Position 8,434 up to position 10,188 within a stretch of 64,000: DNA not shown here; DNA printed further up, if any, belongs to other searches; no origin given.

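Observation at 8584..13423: Translationally coupled operon: FAD disulfide oxidoreductase, DedA/TVP38 and a polytopic pentaheme cytochrome c with TPR domain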

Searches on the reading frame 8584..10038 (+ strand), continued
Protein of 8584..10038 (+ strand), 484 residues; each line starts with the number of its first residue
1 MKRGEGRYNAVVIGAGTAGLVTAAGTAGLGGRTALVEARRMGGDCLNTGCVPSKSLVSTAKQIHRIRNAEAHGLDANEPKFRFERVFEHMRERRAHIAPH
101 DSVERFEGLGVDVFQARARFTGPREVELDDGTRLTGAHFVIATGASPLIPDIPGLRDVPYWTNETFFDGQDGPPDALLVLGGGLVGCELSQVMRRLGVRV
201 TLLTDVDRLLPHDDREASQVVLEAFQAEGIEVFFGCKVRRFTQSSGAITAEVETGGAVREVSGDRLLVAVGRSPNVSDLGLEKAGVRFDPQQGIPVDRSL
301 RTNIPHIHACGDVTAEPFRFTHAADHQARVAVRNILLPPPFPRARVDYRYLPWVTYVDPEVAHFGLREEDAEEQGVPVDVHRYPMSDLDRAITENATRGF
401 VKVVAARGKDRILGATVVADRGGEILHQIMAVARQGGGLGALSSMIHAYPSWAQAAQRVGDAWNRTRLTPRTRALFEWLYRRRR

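Call 31: find_homologous_proteins(query=window:8584-10038:+)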
Query window:8584-10038:+ (484 aa): 8000 proteins with E <= 0.001 among 8000 candidates; the best 120 are listed.
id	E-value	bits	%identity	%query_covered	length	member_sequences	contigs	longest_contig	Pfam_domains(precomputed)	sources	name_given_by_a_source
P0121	0.0e+0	1097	100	100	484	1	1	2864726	PF02852.29,PF07992.21,PF00070.34,PF13738.13,PF03486.21,PF01134.29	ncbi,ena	-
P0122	3.7e-272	921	84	100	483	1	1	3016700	PF02852.29,PF07992.21,PF00070.34,PF13738.13,PF03486.21,PF01134.29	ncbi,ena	-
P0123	2.2e-260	882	80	100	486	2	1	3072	PF02852.29,PF07992.21,PF00070.34,PF13738.13,PF03486.21,PF01262.28,PF01134.29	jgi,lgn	-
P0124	2.1e-253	859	77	100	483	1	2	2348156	PF02852.29,PF07992.21,PF00070.34,PF13738.13,PF03486.21,PF01134.29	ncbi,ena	-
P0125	9.5e-236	801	74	100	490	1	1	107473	PF02852.29,PF07992.21,PF00070.34,PF13738.13,PF03486.21,PF01134.29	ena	-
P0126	3.7e-235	799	74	100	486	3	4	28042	PF01266.31,PF02852.29,PF07992.21,PF00070.34,PF13738.13,PF03486.21,PF01134.29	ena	-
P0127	9.5e-235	798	74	100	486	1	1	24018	PF02852.29,PF07992.21,PF00070.34,PF13738.13,PF03486.21,PF01134.29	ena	-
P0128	1.7e-232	790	74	100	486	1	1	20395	PF02852.29,PF07992.21,PF00070.34,PF01134.29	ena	-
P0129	2.2e-232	790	73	100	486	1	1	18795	PF02852.29,PF07992.21,PF00070.34,PF13738.13,PF03486.21,PF01134.29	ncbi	-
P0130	2.3e-232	790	73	100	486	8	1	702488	PF02852.29,PF07992.21,PF00070.34,PF13738.13,PF01134.29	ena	-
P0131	2.4e-232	790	73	100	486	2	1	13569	PF02852.29,PF07992.21,PF00070.34,PF13738.13,PF01134.29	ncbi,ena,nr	ncbi:MAG: mercuric reductase [Acidobacteriota bacterium]|nr:mercuric reductase [Acidobacteriota bact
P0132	1.5e-231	787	73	100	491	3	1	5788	PF02852.29,PF07992.21,PF00070.34,PF13738.13,PF03486.21,PF01134.29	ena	-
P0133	2.1e-231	787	73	100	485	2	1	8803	PF02852.29,PF07992.21,PF00070.34,PF13738.13,PF03486.21,PF01134.29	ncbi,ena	-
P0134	9.2e-231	785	72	100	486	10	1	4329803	PF02852.29,PF07992.21,PF00070.34,PF13738.13,PF03486.21,PF01134.29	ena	-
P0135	8.4e-230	781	73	100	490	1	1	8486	PF02852.29,PF07992.21,PF00070.34,PF13738.13,PF03486.21,PF01134.29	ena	-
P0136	1.6e-229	780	72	100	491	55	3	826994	PF02852.29,PF07992.21,PF00070.34,PF13738.13,PF03486.21,PF01134.29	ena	-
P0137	3.9e-229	779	72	100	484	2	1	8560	PF02852.29,PF07992.21,PF00070.34,PF13738.13,PF03486.21,PF01134.29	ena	-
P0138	6.0e-229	779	72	100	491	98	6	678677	PF02852.29,PF07992.21,PF00070.34,PF13738.13,PF03486.21,PF01134.29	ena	-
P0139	8.5e-229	778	72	100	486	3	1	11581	PF02852.29,PF07992.21,PF00070.34,PF13738.13,PF03486.21,PF01134.29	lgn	-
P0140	9.9e-228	775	72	100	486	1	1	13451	PF02852.29,PF07992.21,PF00070.34,PF13738.13,PF03486.21,PF01134.29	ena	-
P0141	1.1e-227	774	72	100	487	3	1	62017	PF02852.29,PF07992.21,PF00070.34,PF13738.13,PF03486.21,PF01134.29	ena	-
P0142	1.1e-226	771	71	100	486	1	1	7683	PF02852.29,PF07992.21,PF00070.34,PF13738.13,PF03486.21,PF01134.29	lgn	-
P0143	2.3e-222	757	70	100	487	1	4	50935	PF02852.29,PF07992.21,PF00070.34,PF13738.13,PF03486.21,PF01134.29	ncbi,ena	-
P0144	3.7e-222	756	71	100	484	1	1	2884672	PF02852.29,PF07992.21,PF00070.34,PF13738.13,PF03486.21,PF01134.29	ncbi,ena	-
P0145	4.3e-222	756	71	100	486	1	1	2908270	PF02852.29,PF07992.21,PF00070.34,PF13738.13,PF03486.21,PF01134.29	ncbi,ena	-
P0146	2.8e-221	753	71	99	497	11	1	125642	PF02852.29,PF07992.21,PF00070.34,PF13738.13,PF03486.21,PF01134.29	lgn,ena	-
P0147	2.7e-218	743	70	99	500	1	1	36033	PF02852.29,PF07992.21,PF00070.34,PF01134.29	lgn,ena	-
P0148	1.5e-217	741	70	99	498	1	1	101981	PF02852.29,PF07992.21,PF00070.34,PF13738.13,PF03486.21,PF01134.29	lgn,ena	-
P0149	2.8e-217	740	70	99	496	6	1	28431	PF02852.29,PF07992.21,PF00070.34,PF01134.29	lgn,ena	-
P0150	6.0e-217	739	70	99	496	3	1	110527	PF02852.29,PF07992.21,PF00070.34,PF01134.29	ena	-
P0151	2.2e-216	737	69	100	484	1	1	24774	PF02852.29,PF07992.21,PF00070.34,PF13738.13,PF03486.21,PF01134.29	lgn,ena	-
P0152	2.4e-216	737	70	99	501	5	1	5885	PF02852.29,PF07992.21,PF00070.34,PF13738.13,PF01134.29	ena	-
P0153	1.1e-215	735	69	99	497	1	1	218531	PF13434.13,PF02852.29,PF07992.21,PF00070.34,PF13738.13,PF01134.29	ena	-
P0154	1.3e-215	735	69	99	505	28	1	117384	PF02852.29,PF07992.21,PF00070.34,PF01134.29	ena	-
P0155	1.4e-215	735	69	99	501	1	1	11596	PF02852.29,PF07992.21,PF00070.34,PF13738.13,PF03486.21,PF01134.29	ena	-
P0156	2.5e-215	734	69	99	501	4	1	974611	PF02852.29,PF07992.21,PF00070.34,PF13738.13,PF01134.29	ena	-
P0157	2.6e-215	734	68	99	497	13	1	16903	PF02852.29,PF07992.21,PF00070.34,PF13738.13,PF03486.21,PF01134.29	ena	-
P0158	2.0e-212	724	68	99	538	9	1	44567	PF02852.29,PF07992.21,PF00070.34,PF01134.29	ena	-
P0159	3.6e-208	710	66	100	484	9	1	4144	PF02852.29,PF07992.21,PF00070.34,PF13738.13,PF03486.21,PF01134.29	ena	-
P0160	2.1e-186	638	61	100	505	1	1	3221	PF02852.29,PF07992.21,PF00070.34,PF13738.13,PF03486.21,PF01134.29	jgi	jgi:pyruvate/2-oxoglutarate dehydrogenase complex dihydrolipoamide dehydrogenase (E3) component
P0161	5.4e-183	627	59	100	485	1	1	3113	PF01266.31,PF02852.29,PF07992.21,PF00070.34,PF13738.13,PF03486.21,PF01134.29,PF12831.14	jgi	jgi:pyruvate/2-oxoglutarate dehydrogenase complex dihydrolipoamide dehydrogenase (E3) component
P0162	2.0e-181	622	57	100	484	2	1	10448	PF02852.29,PF07992.21,PF00070.34,PF13738.13,PF03486.21,PF01134.29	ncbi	-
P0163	7.2e-181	620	59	100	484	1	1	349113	PF02852.29,PF07992.21,PF00070.34,PF13738.13,PF03486.21,PF01134.29,PF12831.14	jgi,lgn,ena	-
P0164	2.5e-180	618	57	100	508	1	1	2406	PF01266.31,PF02852.29,PF07992.21,PF00070.34,PF13738.13,PF03486.21,PF05834.19,PF01134.29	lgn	-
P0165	5.0e-180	617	59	99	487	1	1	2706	PF01266.31,PF02852.29,PF07992.21,PF00070.34,PF13738.13,PF03486.21,PF01134.29,PF12831.14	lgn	-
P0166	1.3e-179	616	58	99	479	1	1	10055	PF02852.29,PF07992.21,PF00070.34,PF13738.13,PF03486.21,PF01134.29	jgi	jgi:pyruvate/2-oxoglutarate dehydrogenase complex dihydrolipoamide dehydrogenase (E3) component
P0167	4.2e-179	614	59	99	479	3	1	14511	PF02852.29,PF07992.21,PF00070.34,PF13738.13,PF03486.21,PF01134.29,PF12831.14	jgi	-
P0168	5.6e-179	614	58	100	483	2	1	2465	PF02852.29,PF07992.21,PF00070.34,PF13738.13,PF03486.21,PF01134.29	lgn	-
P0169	9.9e-179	613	58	100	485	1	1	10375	PF02852.29,PF07992.21,PF00070.34,PF13738.13,PF03486.21,PF01134.29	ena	-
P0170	4.2e-178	611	58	99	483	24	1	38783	PF01266.31,PF02852.29,PF07992.21,PF00070.34,PF13738.13,PF03486.21,PF01134.29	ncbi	-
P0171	3.4e-177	608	57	100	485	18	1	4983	PF02852.29,PF07992.21,PF00070.34,PF13738.13,PF03486.21,PF01134.29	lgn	-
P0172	6.2e-177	607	57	100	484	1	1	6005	PF02852.29,PF07992.21,PF00070.34,PF13738.13,PF03486.21,PF01134.29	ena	-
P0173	9.9e-177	606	58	100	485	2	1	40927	PF02852.29,PF07992.21,PF00070.34,PF01134.29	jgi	jgi:pyruvate/2-oxoglutarate dehydrogenase complex dihydrolipoamide dehydrogenase (E3) component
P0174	1.0e-176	606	57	99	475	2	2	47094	PF01266.31,PF02852.29,PF07992.21,PF00070.34,PF13738.13,PF03486.21,PF01134.29,PF12831.14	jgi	jgi:pyruvate/2-oxoglutarate dehydrogenase complex dihydrolipoamide dehydrogenase (E3) component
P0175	1.1e-176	606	57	100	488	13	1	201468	PF02852.29,PF07992.21,PF00070.34,PF13738.13,PF03486.21,PF01134.29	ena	-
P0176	5.5e-176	604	57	99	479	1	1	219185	PF01266.31,PF02852.29,PF07992.21,PF00070.34,PF03486.21,PF01134.29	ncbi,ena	-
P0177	7.0e-176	604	57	100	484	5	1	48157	PF01266.31,PF02852.29,PF07992.21,PF00070.34,PF13738.13,PF03486.21,PF01134.29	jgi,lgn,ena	-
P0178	1.2e-175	603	58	99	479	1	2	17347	PF01266.31,PF02852.29,PF07992.21,PF00070.34,PF13738.13,PF03486.21,PF01134.29,PF12831.14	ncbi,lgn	-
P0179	1.4e-175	603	57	99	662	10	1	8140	PF02852.29,PF07992.21,PF00070.34,PF13738.13,PF03486.21,PF01134.29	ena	-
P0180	4.4e-175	601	57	100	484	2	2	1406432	PF02852.29,PF07992.21,PF00070.34,PF03486.21,PF01134.29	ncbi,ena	-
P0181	5.7e-175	601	58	99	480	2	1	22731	PF02852.29,PF07992.21,PF00070.34,PF13738.13,PF03486.21,PF01134.29,PF12831.14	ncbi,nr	ncbi:MAG TPA: mercuric reductase [Vicinamibacteria bacterium]|nr:mercuric reductase [Vicinamibacteri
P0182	1.1e-174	600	57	100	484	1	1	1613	PF01266.31,PF13450.13,PF02852.29,PF07992.21,PF00070.34,PF13738.13,PF03486.21,PF01262.28,PF01134.29,PF12831.14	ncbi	ncbi:MAG: dihydrolipoyl dehydrogenase family protein [Acidobacteriota bacterium]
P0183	1.8e-174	599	58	100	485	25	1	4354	PF02852.29,PF07992.21,PF00070.34,PF13738.13,PF03486.21,PF01134.29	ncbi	-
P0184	2.8e-174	598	59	97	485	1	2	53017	PF01266.31,PF02852.29,PF07992.21,PF00070.34,PF01262.28,PF01134.29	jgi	jgi:pyruvate/2-oxoglutarate dehydrogenase complex dihydrolipoamide dehydrogenase (E3) component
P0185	4.5e-174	598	58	100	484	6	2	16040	PF02852.29,PF07992.21,PF00070.34,PF01134.29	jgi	jgi:pyruvate/2-oxoglutarate dehydrogenase complex dihydrolipoamide dehydrogenase (E3) component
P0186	7.3e-174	597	57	100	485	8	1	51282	PF02852.29,PF07992.21,PF00070.34,PF13738.13,PF03486.21,PF01134.29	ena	-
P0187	7.9e-174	597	59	100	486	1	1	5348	PF01266.31,PF02852.29,PF07992.21,PF00070.34,PF13738.13,PF03486.21,PF01134.29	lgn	-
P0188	8.5e-174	597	57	99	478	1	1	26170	PF02852.29,PF07992.21,PF00070.34,PF13738.13,PF03486.21,PF01134.29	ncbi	-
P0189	1.0e-173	596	56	100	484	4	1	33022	PF01266.31,PF13450.13,PF02852.29,PF07992.21,PF00070.34,PF13738.13,PF03486.21,PF01262.28,PF01134.29,PF12831.14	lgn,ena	-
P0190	1.2e-173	596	57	100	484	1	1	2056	PF02852.29,PF07992.21,PF00070.34,PF13738.13,PF03486.21,PF01134.29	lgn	-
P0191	1.6e-173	596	57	100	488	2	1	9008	PF01266.31,PF02852.29,PF07992.21,PF00070.34,PF13738.13,PF03486.21,PF01262.28,PF01134.29,PF12831.14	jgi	jgi:pyruvate/2-oxoglutarate dehydrogenase complex dihydrolipoamide dehydrogenase (E3) component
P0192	2.4e-173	595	57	100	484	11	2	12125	PF02852.29,PF07992.21,PF00070.34,PF03486.21,PF01134.29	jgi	-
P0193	4.1e-173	594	57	100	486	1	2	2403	PF01266.31,PF02852.29,PF07992.21,PF00070.34,PF13738.13,PF03486.21,PF05834.19,PF01134.29,PF01494.26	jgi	jgi:pyruvate/2-oxoglutarate dehydrogenase complex dihydrolipoamide dehydrogenase (E3) component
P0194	9.3e-173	593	57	100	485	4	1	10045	PF02852.29,PF07992.21,PF00070.34,PF13738.13,PF03486.21,PF01134.29,PF12831.14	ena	-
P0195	3.6e-172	591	56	100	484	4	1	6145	PF01266.31,PF02852.29,PF07992.21,PF00070.34,PF13738.13,PF03486.21,PF01134.29,PF12831.14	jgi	jgi:pyruvate/2-oxoglutarate dehydrogenase complex dihydrolipoamide dehydrogenase (E3) component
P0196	4.0e-172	591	58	99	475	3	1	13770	PF01266.31,PF02852.29,PF07992.21,PF00070.34,PF13738.13,PF03486.21,PF01134.29,PF12831.14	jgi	jgi:pyruvate/2-oxoglutarate dehydrogenase complex dihydrolipoamide dehydrogenase (E3) component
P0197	4.1e-172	591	57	100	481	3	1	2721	PF01266.31,PF02852.29,PF07992.21,PF00070.34,PF03486.21,PF01134.29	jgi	jgi:pyruvate/2-oxoglutarate dehydrogenase complex dihydrolipoamide dehydrogenase (E3) component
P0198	6.2e-172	591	55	100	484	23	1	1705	PF01266.31,PF02852.29,PF07992.21,PF00070.34,PF13738.13,PF03486.21,PF01134.29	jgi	jgi:pyruvate/2-oxoglutarate dehydrogenase complex dihydrolipoamide dehydrogenase (E3) component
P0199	1.2e-171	590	58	98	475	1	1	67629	PF02852.29,PF07992.21,PF00070.34,PF03486.21,PF01134.29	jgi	jgi:pyruvate/2-oxoglutarate dehydrogenase complex dihydrolipoamide dehydrogenase (E3) component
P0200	1.3e-171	590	56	100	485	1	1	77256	PF02852.29,PF07992.21,PF00070.34,PF13738.13,PF03486.21,PF01134.29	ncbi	-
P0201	1.3e-170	586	56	100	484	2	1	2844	PF01266.31,PF02852.29,PF07992.21,PF00070.34,PF13738.13,PF01134.29,PF12831.14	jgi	jgi:pyruvate/2-oxoglutarate dehydrogenase complex dihydrolipoamide dehydrogenase (E3) component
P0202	4.0e-170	585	56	100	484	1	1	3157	PF02852.29,PF07992.21,PF00070.34,PF13738.13,PF03486.21,PF01134.29,PF12831.14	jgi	jgi:pyruvate/2-oxoglutarate dehydrogenase complex dihydrolipoamide dehydrogenase (E3) component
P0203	6.6e-170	584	57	96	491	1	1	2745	PF01266.31,PF13434.13,PF02852.29,PF07992.21,PF00070.34,PF13738.13,PF03486.21,PF01262.28,PF01134.29,PF12831.14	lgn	-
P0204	1.6e-169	583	57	100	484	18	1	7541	PF02852.29,PF07992.21,PF00070.34,PF13738.13,PF03486.21,PF01134.29,PF12831.14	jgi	-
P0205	2.1e-169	582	55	100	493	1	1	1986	PF01266.31,PF13450.13,PF02852.29,PF07992.21,PF00070.34,PF13738.13,PF03486.21,PF01134.29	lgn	-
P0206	2.8e-169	582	57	99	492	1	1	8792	PF01266.31,PF02852.29,PF07992.21,PF00070.34,PF13738.13,PF03486.21,PF01134.29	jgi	jgi:pyruvate/2-oxoglutarate dehydrogenase complex dihydrolipoamide dehydrogenase (E3) component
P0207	2.0e-168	579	55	100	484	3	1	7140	PF02852.29,PF07992.21,PF00070.34,PF13738.13,PF03486.21,PF01134.29,PF12831.14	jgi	jgi:pyruvate/2-oxoglutarate dehydrogenase complex dihydrolipoamide dehydrogenase (E3) component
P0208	1.5e-167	576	57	100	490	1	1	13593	PF01266.31,PF02852.29,PF07992.21,PF00070.34,PF13738.13,PF03486.21,PF01134.29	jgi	jgi:pyruvate/2-oxoglutarate dehydrogenase complex dihydrolipoamide dehydrogenase (E3) component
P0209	4.0e-166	571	55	99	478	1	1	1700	PF01266.31,PF13450.13,PF02852.29,PF07992.21,PF00070.34,PF13738.13,PF03486.21,PF01134.29,PF12831.14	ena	-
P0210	4.7e-166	571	55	100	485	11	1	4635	PF02852.29,PF07992.21,PF00070.34,PF13738.13,PF03486.21,PF01134.29,PF12831.14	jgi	jgi:pyruvate/2-oxoglutarate dehydrogenase complex dihydrolipoamide dehydrogenase (E3) component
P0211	2.0e-165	569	55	100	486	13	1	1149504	PF01266.31,PF13450.13,PF02852.29,PF07992.21,PF00070.34,PF13738.13,PF03486.21,PF01134.29,PF01494.26,PF12831.14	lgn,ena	-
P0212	1.5e-163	563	53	99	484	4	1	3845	PF13434.13,PF02852.29,PF07992.21,PF00070.34,PF13738.13,PF03486.21,PF01134.29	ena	-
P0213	2.9e-163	562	59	92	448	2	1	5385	PF13450.13,PF02852.29,PF07992.21,PF00070.34,PF13738.13,PF03486.21,PF01262.28,PF01134.29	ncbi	ncbi:MAG: dihydrolipoyl dehydrogenase family protein, partial [Vicinamibacteria bacterium]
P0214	3.6e-163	562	58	100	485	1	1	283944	PF02852.29,PF07992.21,PF00070.34,PF13738.13,PF01134.29,PF01494.26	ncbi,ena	-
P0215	8.9e-162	557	54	100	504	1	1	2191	PF01266.31,PF13450.13,PF02852.29,PF07992.21,PF00070.34,PF13738.13,PF03486.21,PF01134.29,PF12831.14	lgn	-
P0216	4.9e-161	555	57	100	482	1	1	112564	PF00890.31,PF02852.29,PF07992.21,PF00070.34,PF13738.13,PF03486.21,PF01134.29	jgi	-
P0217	1.3e-160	553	56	100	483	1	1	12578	PF02852.29,PF07992.21,PF00070.34,PF03486.21,PF01134.29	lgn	-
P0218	3.8e-160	552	53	100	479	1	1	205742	PF02852.29,PF07992.21,PF00070.34,PF13738.13,PF01134.29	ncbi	-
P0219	4.5e-159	548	51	100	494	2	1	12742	PF02852.29,PF07992.21,PF00070.34,PF13738.13,PF03486.21,PF01134.29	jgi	jgi:pyruvate/2-oxoglutarate dehydrogenase complex dihydrolipoamide dehydrogenase (E3) component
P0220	8.4e-159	547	53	100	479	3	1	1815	PF01266.31,PF02852.29,PF07992.21,PF00070.34,PF13738.13,PF03486.21,PF01134.29,PF01494.26,PF12831.14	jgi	jgi:pyruvate/2-oxoglutarate dehydrogenase complex dihydrolipoamide dehydrogenase (E3) component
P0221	3.8e-158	545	52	100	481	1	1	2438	PF01266.31,PF02852.29,PF07992.21,PF00070.34,PF13738.13,PF03486.21,PF01134.29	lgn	-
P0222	4.0e-158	545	52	100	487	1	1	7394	PF01266.31,PF02852.29,PF07992.21,PF00070.34,PF13738.13,PF03486.21,PF01134.29,PF12831.14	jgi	jgi:pyruvate/2-oxoglutarate dehydrogenase complex dihydrolipoamide dehydrogenase (E3) component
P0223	4.3e-158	545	55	100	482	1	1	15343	PF02852.29,PF07992.21,PF00070.34,PF03486.21,PF01134.29,PF12831.14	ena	-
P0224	7.8e-158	544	56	100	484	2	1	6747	PF01266.31,PF02852.29,PF07992.21,PF00070.34,PF03486.21,PF01134.29,PF01494.26,PF12831.14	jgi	jgi:pyruvate/2-oxoglutarate dehydrogenase complex dihydrolipoamide dehydrogenase (E3) component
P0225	9.1e-158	544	53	100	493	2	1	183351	PF02852.29,PF07992.21,PF00070.34,PF13738.13,PF03486.21,PF01262.28,PF05834.19,PF01134.29,PF01494.26,PF12831.14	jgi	jgi:pyruvate/2-oxoglutarate dehydrogenase complex dihydrolipoamide dehydrogenase (E3) component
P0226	1.0e-157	544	54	100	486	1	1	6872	PF02852.29,PF07992.21,PF00070.34,PF13738.13,PF03486.21,PF01134.29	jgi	jgi:pyruvate/2-oxoglutarate dehydrogenase complex dihydrolipoamide dehydrogenase (E3) component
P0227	1.3e-157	543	52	100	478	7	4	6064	PF01266.31,PF02852.29,PF07992.21,PF00070.34,PF13738.13,PF03486.21,PF01134.29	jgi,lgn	jgi:pyruvate/2-oxoglutarate dehydrogenase complex dihydrolipoamide dehydrogenase (E3) component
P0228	3.4e-157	542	51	100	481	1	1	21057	PF01266.31,PF02852.29,PF07992.21,PF00070.34,PF13738.13,PF03486.21,PF01134.29,PF01494.26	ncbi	-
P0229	4.5e-157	542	53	100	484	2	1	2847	PF02852.29,PF07992.21,PF00070.34,PF13738.13,PF03486.21,PF01262.28,PF01134.29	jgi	jgi:pyruvate/2-oxoglutarate dehydrogenase complex dihydrolipoamide dehydrogenase (E3) component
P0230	5.2e-157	541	54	100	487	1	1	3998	PF13450.13,PF02852.29,PF07992.21,PF00070.34,PF13738.13,PF03486.21,PF01134.29,PF12831.14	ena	-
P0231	5.7e-157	541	55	100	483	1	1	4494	PF01266.31,PF02852.29,PF07992.21,PF00070.34,PF13738.13,PF03486.21,PF01134.29,PF01494.26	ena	-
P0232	6.1e-157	541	51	100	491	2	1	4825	PF01266.31,PF02852.29,PF07992.21,PF00070.34,PF13738.13,PF01134.29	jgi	jgi:pyruvate/2-oxoglutarate dehydrogenase complex dihydrolipoamide dehydrogenase (E3) component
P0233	6.6e-157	541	52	100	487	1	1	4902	PF01266.31,PF02852.29,PF07992.21,PF00070.34,PF13738.13,PF03486.21,PF01134.29,PF12831.14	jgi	jgi:pyruvate/2-oxoglutarate dehydrogenase complex dihydrolipoamide dehydrogenase (E3) component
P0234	7.0e-157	541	51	100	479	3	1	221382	PF01266.31,PF02852.29,PF07992.21,PF00070.34,PF13738.13,PF03486.21,PF01134.29,PF12831.14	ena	-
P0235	7.3e-157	541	51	100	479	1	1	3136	PF01266.31,PF02852.29,PF07992.21,PF00070.34,PF13738.13,PF03486.21,PF01134.29,PF12831.14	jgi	jgi:pyruvate/2-oxoglutarate dehydrogenase complex dihydrolipoamide dehydrogenase (E3) component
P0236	9.3e-157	541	52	100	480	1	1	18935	PF01266.31,PF02852.29,PF07992.21,PF00070.34,PF13738.13,PF03486.21,PF01134.29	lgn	-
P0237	1.1e-156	540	52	100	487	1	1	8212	PF02852.29,PF07992.21,PF00070.34,PF13738.13,PF03486.21,PF01262.28,PF01134.29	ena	-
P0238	1.7e-156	540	51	100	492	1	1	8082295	PF13450.13,PF02852.29,PF07992.21,PF00070.34,PF13738.13,PF03486.21,PF01134.29,PF01494.26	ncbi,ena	-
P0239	1.9e-156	540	51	100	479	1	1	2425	PF02852.29,PF07992.21,PF00070.34,PF13738.13,PF03486.21,PF01262.28,PF01134.29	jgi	jgi:pyruvate/2-oxoglutarate dehydrogenase complex dihydrolipoamide dehydrogenase (E3) component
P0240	2.0e-156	539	51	100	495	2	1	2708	PF02852.29,PF07992.21,PF00070.34,PF13738.13,PF01134.29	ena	-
